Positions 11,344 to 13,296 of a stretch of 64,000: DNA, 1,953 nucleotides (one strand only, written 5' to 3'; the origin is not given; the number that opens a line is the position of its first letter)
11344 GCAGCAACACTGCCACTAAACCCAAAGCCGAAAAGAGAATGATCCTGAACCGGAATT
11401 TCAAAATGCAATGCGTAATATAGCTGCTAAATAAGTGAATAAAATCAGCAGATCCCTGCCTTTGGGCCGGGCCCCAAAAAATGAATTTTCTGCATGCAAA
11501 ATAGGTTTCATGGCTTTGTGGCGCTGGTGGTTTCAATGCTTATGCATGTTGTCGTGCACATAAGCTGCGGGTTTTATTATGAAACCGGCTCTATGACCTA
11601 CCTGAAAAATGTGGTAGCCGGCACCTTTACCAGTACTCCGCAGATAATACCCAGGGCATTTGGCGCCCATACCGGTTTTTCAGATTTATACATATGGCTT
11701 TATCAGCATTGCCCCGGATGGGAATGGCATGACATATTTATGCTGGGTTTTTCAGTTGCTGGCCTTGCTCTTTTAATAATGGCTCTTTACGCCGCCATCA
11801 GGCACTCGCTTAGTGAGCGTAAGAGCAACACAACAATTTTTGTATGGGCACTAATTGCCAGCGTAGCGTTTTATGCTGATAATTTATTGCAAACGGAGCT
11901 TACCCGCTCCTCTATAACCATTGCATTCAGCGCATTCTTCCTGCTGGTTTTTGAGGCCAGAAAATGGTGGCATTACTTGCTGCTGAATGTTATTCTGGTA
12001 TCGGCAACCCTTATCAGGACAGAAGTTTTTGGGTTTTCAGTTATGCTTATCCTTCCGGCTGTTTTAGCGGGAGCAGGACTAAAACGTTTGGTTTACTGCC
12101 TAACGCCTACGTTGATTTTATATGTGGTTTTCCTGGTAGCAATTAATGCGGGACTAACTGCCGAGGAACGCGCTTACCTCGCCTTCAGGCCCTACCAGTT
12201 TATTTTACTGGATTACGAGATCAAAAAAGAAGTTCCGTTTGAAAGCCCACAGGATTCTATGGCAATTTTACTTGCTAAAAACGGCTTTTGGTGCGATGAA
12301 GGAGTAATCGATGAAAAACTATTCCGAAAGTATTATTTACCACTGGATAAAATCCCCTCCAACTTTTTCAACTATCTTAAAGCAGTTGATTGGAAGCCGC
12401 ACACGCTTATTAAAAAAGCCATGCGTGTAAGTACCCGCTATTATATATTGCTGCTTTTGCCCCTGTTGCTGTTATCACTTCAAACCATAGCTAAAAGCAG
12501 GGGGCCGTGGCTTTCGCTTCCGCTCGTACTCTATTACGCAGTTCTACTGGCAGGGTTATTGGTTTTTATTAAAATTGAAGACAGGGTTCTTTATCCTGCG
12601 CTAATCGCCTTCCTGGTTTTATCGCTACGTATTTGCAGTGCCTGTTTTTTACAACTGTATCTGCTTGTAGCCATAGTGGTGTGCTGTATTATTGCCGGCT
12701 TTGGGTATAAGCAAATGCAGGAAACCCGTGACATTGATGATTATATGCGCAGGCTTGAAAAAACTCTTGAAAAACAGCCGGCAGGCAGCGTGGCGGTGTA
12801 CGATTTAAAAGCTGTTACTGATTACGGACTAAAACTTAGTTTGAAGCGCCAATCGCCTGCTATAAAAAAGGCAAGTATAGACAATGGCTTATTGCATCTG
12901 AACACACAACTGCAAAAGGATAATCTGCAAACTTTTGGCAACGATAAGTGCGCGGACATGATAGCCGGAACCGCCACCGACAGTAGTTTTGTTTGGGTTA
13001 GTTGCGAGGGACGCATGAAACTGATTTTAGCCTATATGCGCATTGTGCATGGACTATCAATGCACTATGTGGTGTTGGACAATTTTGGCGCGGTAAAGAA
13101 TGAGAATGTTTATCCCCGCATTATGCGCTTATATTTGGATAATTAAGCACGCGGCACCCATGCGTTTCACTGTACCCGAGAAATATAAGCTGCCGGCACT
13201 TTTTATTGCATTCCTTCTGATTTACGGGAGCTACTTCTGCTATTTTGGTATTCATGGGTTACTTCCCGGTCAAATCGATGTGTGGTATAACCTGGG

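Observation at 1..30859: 31-kb glycan/glycolipid export locus with an enzyme set that matches no characterised pathway I recognise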

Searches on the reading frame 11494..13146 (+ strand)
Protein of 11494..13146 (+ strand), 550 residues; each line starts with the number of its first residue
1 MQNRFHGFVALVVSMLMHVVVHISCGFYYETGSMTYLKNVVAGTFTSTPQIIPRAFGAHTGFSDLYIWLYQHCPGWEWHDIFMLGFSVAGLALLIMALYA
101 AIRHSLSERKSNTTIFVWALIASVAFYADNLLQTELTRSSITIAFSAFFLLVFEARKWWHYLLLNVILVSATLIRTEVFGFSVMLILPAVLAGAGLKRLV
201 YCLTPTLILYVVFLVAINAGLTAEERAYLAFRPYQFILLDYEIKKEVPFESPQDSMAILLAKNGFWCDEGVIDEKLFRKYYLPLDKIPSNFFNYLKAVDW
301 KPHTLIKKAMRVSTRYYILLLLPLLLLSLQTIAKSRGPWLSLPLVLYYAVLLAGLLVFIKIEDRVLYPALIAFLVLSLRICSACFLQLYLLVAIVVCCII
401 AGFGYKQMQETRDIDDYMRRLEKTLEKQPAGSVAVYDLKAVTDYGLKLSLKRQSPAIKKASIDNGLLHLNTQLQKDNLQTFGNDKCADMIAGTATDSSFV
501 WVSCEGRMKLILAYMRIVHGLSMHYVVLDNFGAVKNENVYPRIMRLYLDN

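Call 4: search_protein_families(library=pfam, proteins=[window:11494-13146:+], max_evalue=0.01)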
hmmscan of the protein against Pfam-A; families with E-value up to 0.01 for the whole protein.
window:11494-13146:+ (550 aa): 1 family
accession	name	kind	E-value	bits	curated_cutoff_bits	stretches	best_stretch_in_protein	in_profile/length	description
PF03284.19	PHZA_PHZB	-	0.0038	17.1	24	0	38-82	44-87/162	Phenazine biosynthesis protein A/B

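Call 25: search_protein_families(library=pfam, proteins=[L030:3790-4899:-, L049:14963-15964:+, L041:16193-17446:-, L041:14680-16077:+, L040:7284-8495:-, L059:16052-17743:+, L083:17101-18432:+, L021:1069-2301:+], max_evalue=0.01)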
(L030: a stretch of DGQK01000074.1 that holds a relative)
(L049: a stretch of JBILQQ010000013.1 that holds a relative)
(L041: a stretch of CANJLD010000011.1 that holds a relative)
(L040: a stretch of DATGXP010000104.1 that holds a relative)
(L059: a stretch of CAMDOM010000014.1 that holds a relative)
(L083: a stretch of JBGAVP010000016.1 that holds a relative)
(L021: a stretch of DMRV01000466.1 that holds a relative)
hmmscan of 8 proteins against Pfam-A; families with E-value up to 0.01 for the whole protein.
L030:3790-4899:- (369 aa): 1 family
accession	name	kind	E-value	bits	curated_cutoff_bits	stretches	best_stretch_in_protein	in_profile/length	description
PF01040.23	UbiA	-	2.8e-15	56.7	34.2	1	61-294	3-227/250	UbiA prenyltransferase family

L049:14963-15964:+ (333 aa): 2 families
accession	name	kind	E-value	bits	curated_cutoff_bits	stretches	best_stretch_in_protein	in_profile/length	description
PF13472.12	Lipase_GDSL_2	-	0.00094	20.2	32.9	0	97-160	2-70/178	GDSL-like Lipase/Acylhydrolase family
PF00657.28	Lipase_GDSL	-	0.0065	17.1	23.6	0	254-324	139-207/208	GDSL-like Lipase/Acylhydrolase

L041:16193-17446:- (417 aa): 3 families
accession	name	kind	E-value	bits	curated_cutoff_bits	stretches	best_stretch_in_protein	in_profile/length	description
PF13472.12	Lipase_GDSL_2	-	1.1e-07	33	32.9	1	167-244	2-79/178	GDSL-like Lipase/Acylhydrolase family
PF00657.28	Lipase_GDSL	-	2.3e-06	28.3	23.6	1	164-240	1-89/208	GDSL-like Lipase/Acylhydrolase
PF25182.1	NonGDSL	-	0.00017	21.4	80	1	158-239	24-106/220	Non-GDSL lipase-like family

L041:14680-16077:+ (465 aa): 3 families
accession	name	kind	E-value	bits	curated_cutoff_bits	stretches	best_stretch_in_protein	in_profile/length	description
PF04055.27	Radical_SAM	-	3.1e-18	66.9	29.5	1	137-300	5-165/166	Radical SAM superfamily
PF13186.11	SPASM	-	6.8e-10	39.5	21.5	1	38-100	1-66/67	Iron-sulfur cluster-binding domain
PF00961.24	LAGLIDADG_1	-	0.0046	18.3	23.1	0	223-276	35-89/102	LAGLIDADG endonuclease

L040:7284-8495:- (403 aa): 0 families

L059:16052-17743:+ (563 aa): 0 families

L083:17101-18432:+ (443 aa): 1 family
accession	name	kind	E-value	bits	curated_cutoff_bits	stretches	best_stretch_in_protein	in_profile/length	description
PF13472.12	Lipase_GDSL_2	-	0.0097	16.9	32.9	0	183-244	2-70/178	GDSL-like Lipase/Acylhydrolase family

L021:1069-2301:+ (410 aa): 3 families
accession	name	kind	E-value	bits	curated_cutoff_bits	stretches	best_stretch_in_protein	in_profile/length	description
PF13469.12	Sulfotransfer_3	-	9.8e-39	134.3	27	1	113-358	1-213/216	Sulfotransferase family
PF00685.33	Sulfotransfer_1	-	3e-05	24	22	1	112-368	2-191/255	Sulfotransferase domain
PF17784.7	Sulfotransfer_4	-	0.00014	22.2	22.8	0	256-288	78-110/215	Sulfotransferase domain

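Call 42: search_protein_families(library=ncbifam, proteins=[window:11494-13146:+, L040:7284-8495:-], max_evalue=0.01)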
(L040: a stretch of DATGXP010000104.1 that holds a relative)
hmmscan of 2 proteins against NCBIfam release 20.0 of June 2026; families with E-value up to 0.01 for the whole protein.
window:11494-13146:+ (550 aa): 0 families

L040:7284-8495:- (403 aa): 0 families

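Call 44: find_homologous_proteins(query=window:11494-13146:+, max_evalue=0.001)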
Query window:11494-13146:+ (550 aa): 2 proteins with E <= 0.001 among 8000 candidates.
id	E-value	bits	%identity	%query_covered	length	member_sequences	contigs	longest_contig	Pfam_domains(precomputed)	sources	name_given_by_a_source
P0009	0.0e+0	1234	100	100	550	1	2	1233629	-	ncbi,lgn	ncbi:MAG: hypothetical protein U0V74_12160 [Chitinophagales bacterium]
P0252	1.6e-266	903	74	100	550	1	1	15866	-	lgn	-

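Call 45: find_encoding_contigs(protein=P0252, flank=10000, max_places=2)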
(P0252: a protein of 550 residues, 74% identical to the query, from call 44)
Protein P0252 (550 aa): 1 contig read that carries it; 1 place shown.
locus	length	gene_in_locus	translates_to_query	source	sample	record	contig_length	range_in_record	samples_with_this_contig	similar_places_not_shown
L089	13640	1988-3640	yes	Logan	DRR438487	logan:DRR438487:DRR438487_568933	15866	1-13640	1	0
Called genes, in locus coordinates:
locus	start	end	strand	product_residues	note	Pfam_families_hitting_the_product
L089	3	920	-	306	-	?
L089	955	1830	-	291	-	PF00034:Cytochrom_C (faint), PF13442:Cytochrome_CBB3 (faint)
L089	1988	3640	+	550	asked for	-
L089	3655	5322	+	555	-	-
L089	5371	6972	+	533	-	PF02310:B12-binding, PF04055:Radical_SAM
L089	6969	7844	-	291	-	PF05721:PhyH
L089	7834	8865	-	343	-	PF05721:PhyH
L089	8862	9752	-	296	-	PF05721:PhyH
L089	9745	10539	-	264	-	PF05721:PhyH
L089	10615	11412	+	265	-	PF22814:WelO5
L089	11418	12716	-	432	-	PF00005:ABC_tran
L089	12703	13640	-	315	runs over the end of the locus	PF01209:Ubie_methyltran (weak), PF02353:CMAS, PF13489:Methyltransf_23, PF13847:Methyltransf_31, PF08241:Methyltransf_11, PF08242:Methyltransf_12, PF13649:Methyltransf_25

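Call 60: predict_structure(alignment_id=A2)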
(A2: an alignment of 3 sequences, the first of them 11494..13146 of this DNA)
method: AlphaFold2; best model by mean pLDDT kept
length: 550 residues; sequences in the alignment: 3
mean_pLDDT: 38.7   pTM: 0.24
mean pLDDT of the five models: 38.7, 37.5, 36.4, 36.3, 36.2
residues with pLDDT >= 90: 0; 70-90: 0; 50-70: 35; < 50: 515
segments of 3 or more residues with pLDDT < 50: 1-333, 353-379, 381-385, 402-415, 424-550
pLDDT, mean of each block of 10 residues (from residue 1): 37 39 27 30 29 27 39 42 41 41 42 42 37 36 43 43 42 37 39 37 46 46 43 29 30 31 30 38 35 38 39 42 46 49 51 44 41 47 50 54 46 48 45 36 35 33 35 42 46 40 34 28 26 28 29
secondary structure, 60 per line:
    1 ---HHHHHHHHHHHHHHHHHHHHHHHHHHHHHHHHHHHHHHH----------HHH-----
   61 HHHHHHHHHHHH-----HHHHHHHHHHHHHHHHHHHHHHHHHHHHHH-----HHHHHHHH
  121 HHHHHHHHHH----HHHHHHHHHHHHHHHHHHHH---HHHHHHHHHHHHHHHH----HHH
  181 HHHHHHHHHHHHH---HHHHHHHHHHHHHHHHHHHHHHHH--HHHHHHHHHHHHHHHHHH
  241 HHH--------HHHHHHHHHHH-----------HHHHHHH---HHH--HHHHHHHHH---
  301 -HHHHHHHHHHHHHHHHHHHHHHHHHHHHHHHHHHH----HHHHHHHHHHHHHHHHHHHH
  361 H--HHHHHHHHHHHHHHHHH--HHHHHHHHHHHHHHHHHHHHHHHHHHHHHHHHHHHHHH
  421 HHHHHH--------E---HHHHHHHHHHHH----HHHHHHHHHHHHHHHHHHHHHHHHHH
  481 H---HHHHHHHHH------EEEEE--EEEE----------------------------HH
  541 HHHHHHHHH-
elements in order: H4-42 H61-72 H78-107 H113-130 H135-154 H158-173 H178-193 H197-220 H223-243 H252-262 H274-280 H289-297 H302-336 H341-361 H364-380 H383-426 H439-450 H455-481 H485-493 E500-504 E507-510 H539-549

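Call 64: search_protein_families(library=pfam, proteins=[L060:16387-17358:+, L051:16013-17068:+, L072:13892-14701:-, L082:3718-5325:+, L039:13914-15014:-, L046:5344-6255:+], max_evalue=0.01)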
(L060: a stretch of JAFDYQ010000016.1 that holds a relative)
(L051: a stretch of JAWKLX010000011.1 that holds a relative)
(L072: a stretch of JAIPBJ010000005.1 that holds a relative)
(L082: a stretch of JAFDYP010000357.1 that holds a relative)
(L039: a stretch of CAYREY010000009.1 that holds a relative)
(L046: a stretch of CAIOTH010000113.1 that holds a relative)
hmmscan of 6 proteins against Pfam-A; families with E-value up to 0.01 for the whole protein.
L060:16387-17358:+ (323 aa): 1 family
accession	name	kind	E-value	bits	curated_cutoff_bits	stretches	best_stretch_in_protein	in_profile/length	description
PF00487.30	FA_desaturase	-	2.5e-22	80.3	29.7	1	63-303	3-244/253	Fatty acid desaturase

L051:16013-17068:+ (351 aa): 0 families

L072:13892-14701:- (269 aa): 3 families
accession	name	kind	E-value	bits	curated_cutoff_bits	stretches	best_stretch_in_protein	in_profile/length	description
PF13621.12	Cupin_8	-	2.8e-43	149.1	27.4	1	24-247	3-247/252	Cupin-like domain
PF02373.28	JmjC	-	0.00016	22.5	24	1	139-244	2-112/114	JmjC domain, hydroxylase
PF08007.18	JmjC_2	-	0.0089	16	22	0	206-244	78-117/127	JmjC domain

L082:3718-5325:+ (535 aa): 0 families

L039:13914-15014:- (366 aa): 2 families
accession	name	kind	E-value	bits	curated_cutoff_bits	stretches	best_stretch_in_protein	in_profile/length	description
PF04488.21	Gly_transf_sug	-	8.6e-07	30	23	1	181-213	55-87/93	Glycosyltransferase sugar-binding region containing DXD motif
PF05704.18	Caps_synth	-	5.4e-05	23.2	24.5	1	170-210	101-141/278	Capsular polysaccharide synthesis protein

L046:5344-6255:+ (303 aa): 1 family
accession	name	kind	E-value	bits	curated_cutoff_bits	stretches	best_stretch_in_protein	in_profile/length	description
PF01501.26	Glyco_transf_8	-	0.00014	22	24.3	1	81-161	83-169/253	Glycosyl transferase family 8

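Call 79: search_protein_representatives(protein=window:11494-13146:+)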
Query: 550 residues. Proteins with E-value up to 0.001 (for the whole library): 71; up to 1e-10: 49; up to 1e-30: 11. The best 71 are listed.
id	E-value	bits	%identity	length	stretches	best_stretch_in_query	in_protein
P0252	5.2e-267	903.3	74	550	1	4-550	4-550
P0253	1.2e-74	268.5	31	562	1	10-547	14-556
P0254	1.6e-58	215.3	30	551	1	11-545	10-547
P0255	4.9e-53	197.2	29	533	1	8-532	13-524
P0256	8.8e-51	189.8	30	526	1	32-527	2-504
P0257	1.7e-46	175.6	26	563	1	5-547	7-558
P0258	4.6e-42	161.0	29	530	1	4-527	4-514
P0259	6.4e-39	150.6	28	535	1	24-528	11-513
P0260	3.5e-38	148.2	27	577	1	11-528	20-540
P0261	1.5e-34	136.2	28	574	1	16-527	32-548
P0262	7.2e-34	133.9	26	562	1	13-528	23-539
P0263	2.9e-30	122.1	29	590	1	16-527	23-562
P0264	1.6e-26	109.7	26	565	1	10-532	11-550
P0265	9.3e-26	107.2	28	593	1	7-531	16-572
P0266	1.9e-25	106.1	26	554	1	22-524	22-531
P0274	7.8e-22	94.2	24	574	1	8-538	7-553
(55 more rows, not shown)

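Call 81: search_solved_structures(query=A4, max_evalue=10)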
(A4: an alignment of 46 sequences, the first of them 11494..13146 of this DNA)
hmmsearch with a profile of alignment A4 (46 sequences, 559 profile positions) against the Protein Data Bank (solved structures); distinct sequences matched with E-value up to 10: 1.
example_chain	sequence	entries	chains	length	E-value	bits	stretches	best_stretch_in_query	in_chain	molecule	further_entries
6ncl_a1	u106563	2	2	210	0.086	14.6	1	171-231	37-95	P9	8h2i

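Call 82: search_protein_families(library=pfam, alignment_id=A4, max_evalue=0.01)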
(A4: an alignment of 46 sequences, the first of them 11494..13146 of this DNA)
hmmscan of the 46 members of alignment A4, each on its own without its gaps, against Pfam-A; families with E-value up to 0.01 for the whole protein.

A. member 1, window:11494-13146:+ (550 aa): 1 family
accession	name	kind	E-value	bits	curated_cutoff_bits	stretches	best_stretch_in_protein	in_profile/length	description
PF03284.19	PHZA_PHZB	-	0.0038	17.1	24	0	38-82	44-87/162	Phenazine biosynthesis protein A/B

B. families by the number of members that match (of 46 scanned): 1 family
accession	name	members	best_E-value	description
PF03284.19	PHZA_PHZB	1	0.0038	Phenazine biosynthesis protein A/B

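Call 83: find_encoding_contigs(protein=P0253, flank=10000, max_places=1)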
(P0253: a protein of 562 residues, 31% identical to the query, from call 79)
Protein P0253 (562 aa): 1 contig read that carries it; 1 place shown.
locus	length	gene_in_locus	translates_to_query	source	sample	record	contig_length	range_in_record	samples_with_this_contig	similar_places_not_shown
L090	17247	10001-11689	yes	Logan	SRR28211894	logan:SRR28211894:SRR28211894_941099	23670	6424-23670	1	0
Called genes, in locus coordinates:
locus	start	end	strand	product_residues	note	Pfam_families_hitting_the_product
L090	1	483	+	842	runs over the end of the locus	PF01225:Mur_ligase (faint), PF08245:Mur_ligase_M, PF02875:Mur_ligase_C (weak), PF01168:Ala_racemase_N, PF00842:Ala_racemase_C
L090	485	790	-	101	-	PF14114:DUF4286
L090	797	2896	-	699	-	PF22745:Nlig-Ia, PF01653:DNA_ligase_aden, PF14520:HHH_5 (faint), PF03120:OB_DNA_ligase, PF03119:DNA_ligase_ZBD, PF00633:HHH (faint), PF12826:HHH_2, PF00533:BRCT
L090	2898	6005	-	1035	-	PF13431:TPR_17 (faint), PF07719:TPR_2 (faint), PF13414:TPR_11 (faint), PF00515:TPR_1 (faint), PF13424:TPR_12 (faint), PF14559:TPR_19 (faint), PF21033:RMD1-3 (faint), PF13181:TPR_8 (faint)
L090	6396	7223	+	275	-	PF01061:ABC2_membrane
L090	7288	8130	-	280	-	PF05721:PhyH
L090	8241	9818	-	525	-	PF02310:B12-binding, PF04055:Radical_SAM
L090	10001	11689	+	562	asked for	-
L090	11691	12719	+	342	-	-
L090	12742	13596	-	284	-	PF02353:CMAS, PF05175:MTS (faint), PF01209:Ubie_methyltran (faint), PF13489:Methyltransf_23, PF08241:Methyltransf_11, PF08242:Methyltransf_12, PF13649:Methyltransf_25, PF13847:Methyltransf_31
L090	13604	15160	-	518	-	PF02310:B12-binding, PF04055:Radical_SAM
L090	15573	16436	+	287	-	PF01040:UbiA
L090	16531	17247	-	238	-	?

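Call 84: find_encoding_contigs(protein=P0257, flank=10000, max_places=1)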
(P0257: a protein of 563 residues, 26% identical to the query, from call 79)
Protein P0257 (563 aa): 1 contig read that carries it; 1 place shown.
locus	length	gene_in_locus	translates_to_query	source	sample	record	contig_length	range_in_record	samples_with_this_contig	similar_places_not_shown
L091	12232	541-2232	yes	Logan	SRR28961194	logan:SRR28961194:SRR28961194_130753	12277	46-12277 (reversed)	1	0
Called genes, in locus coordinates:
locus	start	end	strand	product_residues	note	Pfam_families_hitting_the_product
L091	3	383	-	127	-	?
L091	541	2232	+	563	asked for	-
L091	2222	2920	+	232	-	PF00106:adh_short, PF01370:Epimerase, PF02254:TrkA_N (weak)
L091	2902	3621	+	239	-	PF00535:Glycos_transf_2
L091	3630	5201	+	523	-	PF13231:PMT_2 (weak)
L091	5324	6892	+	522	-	PF02310:B12-binding, PF04055:Radical_SAM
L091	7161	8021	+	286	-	PF02353:CMAS, PF05175:MTS (weak), PF01209:Ubie_methyltran, PF13489:Methyltransf_23, PF13847:Methyltransf_31, PF08241:Methyltransf_11, PF08242:Methyltransf_12, PF13649:Methyltransf_25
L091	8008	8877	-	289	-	PF01040:UbiA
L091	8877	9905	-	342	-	-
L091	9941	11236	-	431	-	PF00005:ABC_tran, PF14524:Wzt_C (weak)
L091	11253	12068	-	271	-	PF01061:ABC2_membrane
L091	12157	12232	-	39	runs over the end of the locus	?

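Call 85: find_encoding_contigs(protein=P0274, flank=10000, max_places=1)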
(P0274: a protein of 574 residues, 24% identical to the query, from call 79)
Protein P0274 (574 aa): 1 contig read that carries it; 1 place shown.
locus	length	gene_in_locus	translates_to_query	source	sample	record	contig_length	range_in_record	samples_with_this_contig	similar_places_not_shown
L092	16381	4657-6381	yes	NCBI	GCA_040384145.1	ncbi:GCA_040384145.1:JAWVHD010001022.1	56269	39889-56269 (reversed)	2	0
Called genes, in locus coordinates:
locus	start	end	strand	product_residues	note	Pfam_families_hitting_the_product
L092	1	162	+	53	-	?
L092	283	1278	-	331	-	PF05721:PhyH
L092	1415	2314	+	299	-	PF05721:PhyH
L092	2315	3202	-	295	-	-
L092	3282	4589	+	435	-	PF00005:ABC_tran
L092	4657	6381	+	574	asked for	-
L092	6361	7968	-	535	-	-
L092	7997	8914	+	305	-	PF04794:YdjC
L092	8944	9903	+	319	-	-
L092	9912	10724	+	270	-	PF04116:FA_hydroxylase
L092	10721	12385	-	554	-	-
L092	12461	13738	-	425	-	PF01654:Cyt_bd_oxida_I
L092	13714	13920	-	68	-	-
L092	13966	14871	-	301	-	PF00034:Cytochrom_C (faint), PF13442:Cytochrome_CBB3 (faint)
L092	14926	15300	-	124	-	-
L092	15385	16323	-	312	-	PF03706:LPG_synthase_TM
